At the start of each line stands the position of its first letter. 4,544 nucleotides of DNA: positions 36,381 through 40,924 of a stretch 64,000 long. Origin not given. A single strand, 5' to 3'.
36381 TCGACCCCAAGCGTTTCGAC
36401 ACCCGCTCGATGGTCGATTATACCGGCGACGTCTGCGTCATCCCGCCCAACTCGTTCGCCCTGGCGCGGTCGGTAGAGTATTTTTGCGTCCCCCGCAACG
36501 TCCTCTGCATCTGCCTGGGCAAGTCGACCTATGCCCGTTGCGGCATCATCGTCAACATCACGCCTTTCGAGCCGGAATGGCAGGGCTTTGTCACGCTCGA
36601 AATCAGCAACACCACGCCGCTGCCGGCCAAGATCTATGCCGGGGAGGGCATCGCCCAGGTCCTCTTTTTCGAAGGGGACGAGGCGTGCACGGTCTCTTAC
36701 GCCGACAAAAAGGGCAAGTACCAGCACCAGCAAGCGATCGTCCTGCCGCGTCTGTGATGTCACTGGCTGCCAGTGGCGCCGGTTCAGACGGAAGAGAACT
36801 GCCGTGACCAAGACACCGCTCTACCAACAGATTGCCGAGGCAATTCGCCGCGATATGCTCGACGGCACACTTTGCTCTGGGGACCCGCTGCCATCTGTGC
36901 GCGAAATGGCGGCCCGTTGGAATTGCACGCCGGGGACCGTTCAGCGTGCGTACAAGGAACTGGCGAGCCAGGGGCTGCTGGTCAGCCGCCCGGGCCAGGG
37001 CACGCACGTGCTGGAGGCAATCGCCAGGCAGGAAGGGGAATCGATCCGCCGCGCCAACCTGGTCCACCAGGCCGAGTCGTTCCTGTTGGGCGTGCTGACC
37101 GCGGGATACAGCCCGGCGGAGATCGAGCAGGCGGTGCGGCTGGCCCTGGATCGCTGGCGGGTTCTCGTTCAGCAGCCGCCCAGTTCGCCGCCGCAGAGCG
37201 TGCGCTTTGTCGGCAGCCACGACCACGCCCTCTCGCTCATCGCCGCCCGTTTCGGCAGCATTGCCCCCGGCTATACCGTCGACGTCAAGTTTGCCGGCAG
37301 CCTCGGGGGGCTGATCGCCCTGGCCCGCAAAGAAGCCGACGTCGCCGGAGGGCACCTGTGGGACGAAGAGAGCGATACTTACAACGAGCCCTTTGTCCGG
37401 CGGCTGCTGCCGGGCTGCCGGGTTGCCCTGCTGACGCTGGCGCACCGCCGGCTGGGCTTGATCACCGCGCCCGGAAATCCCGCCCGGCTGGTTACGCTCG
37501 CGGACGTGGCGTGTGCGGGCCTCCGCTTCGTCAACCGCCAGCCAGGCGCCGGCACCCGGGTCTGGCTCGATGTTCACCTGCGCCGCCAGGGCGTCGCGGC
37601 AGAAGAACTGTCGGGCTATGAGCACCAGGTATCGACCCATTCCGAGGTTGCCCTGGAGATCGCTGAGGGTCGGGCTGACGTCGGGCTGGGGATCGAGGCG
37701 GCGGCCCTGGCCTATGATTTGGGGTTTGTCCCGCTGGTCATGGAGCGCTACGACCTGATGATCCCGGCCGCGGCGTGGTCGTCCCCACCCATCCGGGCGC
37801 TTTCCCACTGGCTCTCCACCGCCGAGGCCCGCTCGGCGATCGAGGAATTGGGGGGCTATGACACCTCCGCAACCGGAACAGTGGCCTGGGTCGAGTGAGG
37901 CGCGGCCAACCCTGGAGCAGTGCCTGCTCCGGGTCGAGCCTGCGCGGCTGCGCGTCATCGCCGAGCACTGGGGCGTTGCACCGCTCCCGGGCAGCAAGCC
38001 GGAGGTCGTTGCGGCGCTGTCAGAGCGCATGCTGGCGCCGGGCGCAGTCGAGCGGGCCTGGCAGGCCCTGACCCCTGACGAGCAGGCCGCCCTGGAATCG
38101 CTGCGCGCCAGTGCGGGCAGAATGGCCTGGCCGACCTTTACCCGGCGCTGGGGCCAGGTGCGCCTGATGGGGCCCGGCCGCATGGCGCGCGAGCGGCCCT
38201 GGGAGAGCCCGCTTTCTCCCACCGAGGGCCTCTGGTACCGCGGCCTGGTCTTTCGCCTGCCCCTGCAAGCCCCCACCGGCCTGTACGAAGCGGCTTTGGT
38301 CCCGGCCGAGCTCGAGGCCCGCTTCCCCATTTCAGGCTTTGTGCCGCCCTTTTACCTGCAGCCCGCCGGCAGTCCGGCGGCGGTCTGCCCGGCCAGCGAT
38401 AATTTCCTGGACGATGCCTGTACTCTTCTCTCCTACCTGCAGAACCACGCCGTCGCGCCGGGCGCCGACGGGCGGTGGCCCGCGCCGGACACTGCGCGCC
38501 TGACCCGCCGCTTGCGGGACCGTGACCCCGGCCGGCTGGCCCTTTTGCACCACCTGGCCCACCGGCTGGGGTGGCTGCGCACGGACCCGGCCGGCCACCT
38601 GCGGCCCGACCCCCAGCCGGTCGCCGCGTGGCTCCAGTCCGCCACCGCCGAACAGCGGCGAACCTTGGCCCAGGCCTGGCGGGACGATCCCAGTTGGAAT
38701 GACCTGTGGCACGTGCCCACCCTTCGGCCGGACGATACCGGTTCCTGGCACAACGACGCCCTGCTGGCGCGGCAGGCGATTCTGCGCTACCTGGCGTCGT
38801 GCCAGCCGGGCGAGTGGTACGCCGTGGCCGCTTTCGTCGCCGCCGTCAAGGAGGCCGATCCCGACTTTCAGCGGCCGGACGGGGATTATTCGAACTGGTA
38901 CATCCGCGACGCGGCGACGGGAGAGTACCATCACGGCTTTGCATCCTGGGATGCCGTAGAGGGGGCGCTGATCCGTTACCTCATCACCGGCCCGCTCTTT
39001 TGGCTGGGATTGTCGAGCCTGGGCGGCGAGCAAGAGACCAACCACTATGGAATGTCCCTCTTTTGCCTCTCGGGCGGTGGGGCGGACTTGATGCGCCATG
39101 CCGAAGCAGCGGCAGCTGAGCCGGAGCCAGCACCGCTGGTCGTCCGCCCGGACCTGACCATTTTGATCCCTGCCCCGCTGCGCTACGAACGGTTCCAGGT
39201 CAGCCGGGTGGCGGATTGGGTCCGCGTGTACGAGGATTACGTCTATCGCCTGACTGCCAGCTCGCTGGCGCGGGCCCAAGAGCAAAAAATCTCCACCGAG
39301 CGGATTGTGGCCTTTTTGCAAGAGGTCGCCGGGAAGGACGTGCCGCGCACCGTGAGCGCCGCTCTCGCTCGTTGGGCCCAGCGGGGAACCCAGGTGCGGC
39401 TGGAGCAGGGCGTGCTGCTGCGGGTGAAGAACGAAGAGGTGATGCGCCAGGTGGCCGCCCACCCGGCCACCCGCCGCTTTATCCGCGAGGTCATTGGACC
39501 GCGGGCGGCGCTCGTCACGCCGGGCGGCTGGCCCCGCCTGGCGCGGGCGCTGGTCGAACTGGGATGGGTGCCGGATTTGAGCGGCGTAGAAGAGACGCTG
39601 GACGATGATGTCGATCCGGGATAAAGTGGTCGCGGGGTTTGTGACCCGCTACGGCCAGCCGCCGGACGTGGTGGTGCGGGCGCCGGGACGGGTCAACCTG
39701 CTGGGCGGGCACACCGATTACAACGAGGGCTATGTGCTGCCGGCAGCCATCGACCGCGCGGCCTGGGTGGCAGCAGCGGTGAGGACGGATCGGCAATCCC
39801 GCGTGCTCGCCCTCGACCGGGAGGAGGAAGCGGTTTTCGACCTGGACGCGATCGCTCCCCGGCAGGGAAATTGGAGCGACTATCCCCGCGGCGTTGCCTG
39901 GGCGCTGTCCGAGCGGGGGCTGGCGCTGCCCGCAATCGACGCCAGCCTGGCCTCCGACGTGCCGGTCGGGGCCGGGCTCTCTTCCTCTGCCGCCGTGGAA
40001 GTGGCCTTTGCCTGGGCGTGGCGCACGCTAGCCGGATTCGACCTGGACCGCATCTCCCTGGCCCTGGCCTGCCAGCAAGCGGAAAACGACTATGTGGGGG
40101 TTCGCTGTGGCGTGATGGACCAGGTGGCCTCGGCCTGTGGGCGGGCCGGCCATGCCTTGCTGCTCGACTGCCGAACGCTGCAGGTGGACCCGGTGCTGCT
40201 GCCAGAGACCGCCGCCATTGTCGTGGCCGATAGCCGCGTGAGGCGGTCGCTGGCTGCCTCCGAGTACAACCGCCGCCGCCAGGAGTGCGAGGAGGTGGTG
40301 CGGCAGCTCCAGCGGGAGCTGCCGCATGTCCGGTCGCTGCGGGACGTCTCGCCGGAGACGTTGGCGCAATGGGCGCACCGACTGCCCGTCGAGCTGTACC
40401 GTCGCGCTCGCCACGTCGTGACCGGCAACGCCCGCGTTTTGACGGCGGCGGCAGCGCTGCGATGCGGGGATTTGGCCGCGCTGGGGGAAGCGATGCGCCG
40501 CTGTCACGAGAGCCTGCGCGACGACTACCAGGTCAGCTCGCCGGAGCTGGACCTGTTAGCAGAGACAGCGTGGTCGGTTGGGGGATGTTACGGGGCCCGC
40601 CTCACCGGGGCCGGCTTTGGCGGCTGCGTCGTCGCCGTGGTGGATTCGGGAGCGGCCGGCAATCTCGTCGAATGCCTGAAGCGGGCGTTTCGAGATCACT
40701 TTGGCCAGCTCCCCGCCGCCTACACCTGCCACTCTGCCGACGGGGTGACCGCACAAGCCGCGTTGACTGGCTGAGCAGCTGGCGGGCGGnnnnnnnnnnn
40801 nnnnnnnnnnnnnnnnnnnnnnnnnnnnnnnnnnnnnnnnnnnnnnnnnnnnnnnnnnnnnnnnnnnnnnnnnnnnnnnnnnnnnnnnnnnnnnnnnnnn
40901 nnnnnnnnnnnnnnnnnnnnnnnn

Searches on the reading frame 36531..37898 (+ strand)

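Call 86: search_protein_families(library=pfam, proteins=[window:36531-37898:+], max_evalue=0.001)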
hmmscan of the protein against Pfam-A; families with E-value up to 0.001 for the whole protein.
window:36531-37898:+ (455 aa): 5 families
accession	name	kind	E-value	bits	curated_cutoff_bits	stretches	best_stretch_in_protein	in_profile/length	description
PF12727.12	PBP_like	-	7.2e-64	214.9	27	1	245-425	8-189/193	PBP superfamily domain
PF00392.27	GntR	-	9.3e-17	60.9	27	1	97-160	1-64/64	Bacterial regulatory proteins, gntR family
PF13531.11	SBP_bac_11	-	8.7e-08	32.6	25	1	231-439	10-223/227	Bacterial extracellular solute-binding protein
PF12974.12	Phosphonate-bd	-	1.3e-05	25.2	27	1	310-392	89-167/242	ABC transporter, phosphonate, periplasmic substrate-binding protein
PF13730.12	HTH_36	-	0.00041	20.5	25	1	119-150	24-55/55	Helix-turn-helix domain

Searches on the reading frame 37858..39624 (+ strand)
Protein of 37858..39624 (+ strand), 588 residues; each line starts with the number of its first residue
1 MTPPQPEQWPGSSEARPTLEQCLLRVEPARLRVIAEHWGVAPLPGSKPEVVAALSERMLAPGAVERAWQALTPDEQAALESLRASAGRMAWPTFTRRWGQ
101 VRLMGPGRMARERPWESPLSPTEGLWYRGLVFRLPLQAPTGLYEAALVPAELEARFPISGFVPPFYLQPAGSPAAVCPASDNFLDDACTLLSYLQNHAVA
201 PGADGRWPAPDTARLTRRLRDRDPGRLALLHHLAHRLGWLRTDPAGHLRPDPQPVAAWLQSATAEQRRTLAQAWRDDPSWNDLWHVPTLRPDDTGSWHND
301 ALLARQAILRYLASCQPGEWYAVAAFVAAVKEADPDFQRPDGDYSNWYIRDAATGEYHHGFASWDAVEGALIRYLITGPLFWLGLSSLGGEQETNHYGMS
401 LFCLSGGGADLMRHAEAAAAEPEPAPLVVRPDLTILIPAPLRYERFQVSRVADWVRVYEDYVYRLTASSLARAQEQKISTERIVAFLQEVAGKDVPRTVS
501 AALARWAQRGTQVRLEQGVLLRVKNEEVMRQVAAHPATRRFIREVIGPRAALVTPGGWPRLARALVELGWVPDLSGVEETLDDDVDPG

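Call 86: search_protein_families(library=pfam, proteins=[window:37858-39624:+], max_evalue=0.001)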
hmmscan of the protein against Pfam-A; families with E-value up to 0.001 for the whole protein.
window:37858-39624:+ (588 aa): 1 family
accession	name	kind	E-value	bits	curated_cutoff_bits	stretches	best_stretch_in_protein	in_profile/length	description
PF13625.11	Helicase_C_3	-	6.3e-16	59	34.2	1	427-540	1-118/125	Helicase conserved C-terminal domain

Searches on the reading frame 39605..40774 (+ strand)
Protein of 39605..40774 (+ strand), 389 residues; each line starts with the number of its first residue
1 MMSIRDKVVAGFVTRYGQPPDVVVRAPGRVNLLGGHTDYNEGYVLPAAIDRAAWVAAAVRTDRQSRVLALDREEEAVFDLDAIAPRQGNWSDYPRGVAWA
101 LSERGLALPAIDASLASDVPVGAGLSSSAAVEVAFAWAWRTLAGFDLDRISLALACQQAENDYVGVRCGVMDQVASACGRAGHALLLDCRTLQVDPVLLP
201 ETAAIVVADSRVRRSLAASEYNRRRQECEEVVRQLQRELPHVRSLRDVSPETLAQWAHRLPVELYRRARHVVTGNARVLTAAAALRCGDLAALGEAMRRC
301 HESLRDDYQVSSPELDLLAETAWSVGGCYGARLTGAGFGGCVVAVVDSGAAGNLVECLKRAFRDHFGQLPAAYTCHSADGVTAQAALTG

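Call 86: search_protein_families(library=pfam, proteins=[window:39605-40774:+], max_evalue=0.001)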
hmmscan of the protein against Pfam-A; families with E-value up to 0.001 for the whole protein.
window:39605-40774:+ (389 aa): 3 families
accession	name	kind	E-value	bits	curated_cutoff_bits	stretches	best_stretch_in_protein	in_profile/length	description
PF10509.15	GalKase_gal_bdg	-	1.3e-20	73.1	23.1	1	11-58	2-48/49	Galactokinase galactose-binding signature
PF00288.32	GHMP_kinases_N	-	1.9e-18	66.9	22.3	1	93-179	2-86/87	GHMP kinases N terminal domain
PF08544.19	GHMP_kinases_C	-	8.1e-14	52.2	21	1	282-363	2-84/85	GHMP kinases C terminal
